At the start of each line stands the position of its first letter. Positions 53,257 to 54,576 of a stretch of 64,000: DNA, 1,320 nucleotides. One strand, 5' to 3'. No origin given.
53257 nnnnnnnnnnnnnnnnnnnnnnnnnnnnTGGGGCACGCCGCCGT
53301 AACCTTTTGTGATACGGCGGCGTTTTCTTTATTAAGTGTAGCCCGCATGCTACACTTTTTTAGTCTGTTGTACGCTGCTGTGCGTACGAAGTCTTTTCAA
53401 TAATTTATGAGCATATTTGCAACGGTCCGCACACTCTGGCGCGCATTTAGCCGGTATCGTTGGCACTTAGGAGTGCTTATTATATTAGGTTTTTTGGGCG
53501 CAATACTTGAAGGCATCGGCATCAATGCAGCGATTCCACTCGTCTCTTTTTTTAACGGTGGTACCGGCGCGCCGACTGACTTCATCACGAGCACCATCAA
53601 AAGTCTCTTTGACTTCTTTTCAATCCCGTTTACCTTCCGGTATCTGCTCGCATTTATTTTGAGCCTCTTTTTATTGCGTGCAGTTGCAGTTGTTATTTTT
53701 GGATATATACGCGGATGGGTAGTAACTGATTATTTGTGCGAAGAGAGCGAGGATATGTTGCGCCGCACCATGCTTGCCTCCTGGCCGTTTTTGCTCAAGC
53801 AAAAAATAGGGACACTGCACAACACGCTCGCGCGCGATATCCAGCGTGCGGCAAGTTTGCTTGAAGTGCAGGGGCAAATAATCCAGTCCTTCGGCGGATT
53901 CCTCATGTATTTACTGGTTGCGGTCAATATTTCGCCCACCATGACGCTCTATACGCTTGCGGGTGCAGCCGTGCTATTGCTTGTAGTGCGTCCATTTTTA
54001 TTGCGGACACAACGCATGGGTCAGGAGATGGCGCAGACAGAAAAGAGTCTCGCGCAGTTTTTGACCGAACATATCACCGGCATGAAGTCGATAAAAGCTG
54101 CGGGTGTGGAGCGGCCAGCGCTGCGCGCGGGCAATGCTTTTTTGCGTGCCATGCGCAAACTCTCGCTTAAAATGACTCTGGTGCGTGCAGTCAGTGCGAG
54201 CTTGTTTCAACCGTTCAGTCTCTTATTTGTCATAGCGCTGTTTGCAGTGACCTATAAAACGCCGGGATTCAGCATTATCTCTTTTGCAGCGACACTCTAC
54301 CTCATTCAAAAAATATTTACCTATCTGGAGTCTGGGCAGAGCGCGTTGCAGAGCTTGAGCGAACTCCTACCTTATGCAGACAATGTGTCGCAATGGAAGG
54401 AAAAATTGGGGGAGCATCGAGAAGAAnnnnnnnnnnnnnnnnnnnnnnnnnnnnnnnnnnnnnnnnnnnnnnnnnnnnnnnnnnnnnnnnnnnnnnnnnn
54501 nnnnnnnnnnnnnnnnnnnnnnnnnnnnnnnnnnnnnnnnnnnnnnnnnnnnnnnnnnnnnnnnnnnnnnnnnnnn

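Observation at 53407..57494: MsbA/PglK-type ABC exporter immediately followed by a Wzy_C-TPR protein: candidate lipid-linked glycan flippase plus O-oligosaccharyltransferase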

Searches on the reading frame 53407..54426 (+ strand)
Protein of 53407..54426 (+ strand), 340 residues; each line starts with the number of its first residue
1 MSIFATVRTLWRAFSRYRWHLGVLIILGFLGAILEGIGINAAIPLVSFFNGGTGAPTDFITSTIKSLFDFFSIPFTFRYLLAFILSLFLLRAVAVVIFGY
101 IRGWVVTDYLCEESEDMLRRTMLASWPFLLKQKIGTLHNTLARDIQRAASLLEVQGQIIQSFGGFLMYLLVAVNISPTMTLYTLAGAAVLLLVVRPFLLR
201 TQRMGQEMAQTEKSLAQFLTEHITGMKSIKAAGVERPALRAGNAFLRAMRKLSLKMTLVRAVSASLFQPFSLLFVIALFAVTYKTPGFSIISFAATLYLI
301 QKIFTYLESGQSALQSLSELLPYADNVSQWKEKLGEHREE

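Call 21: search_solved_structures(query=window:53407-54426:+, max_evalue=0.001)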
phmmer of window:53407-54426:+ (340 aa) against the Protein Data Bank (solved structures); distinct sequences matched with E-value up to 0.001: 0.
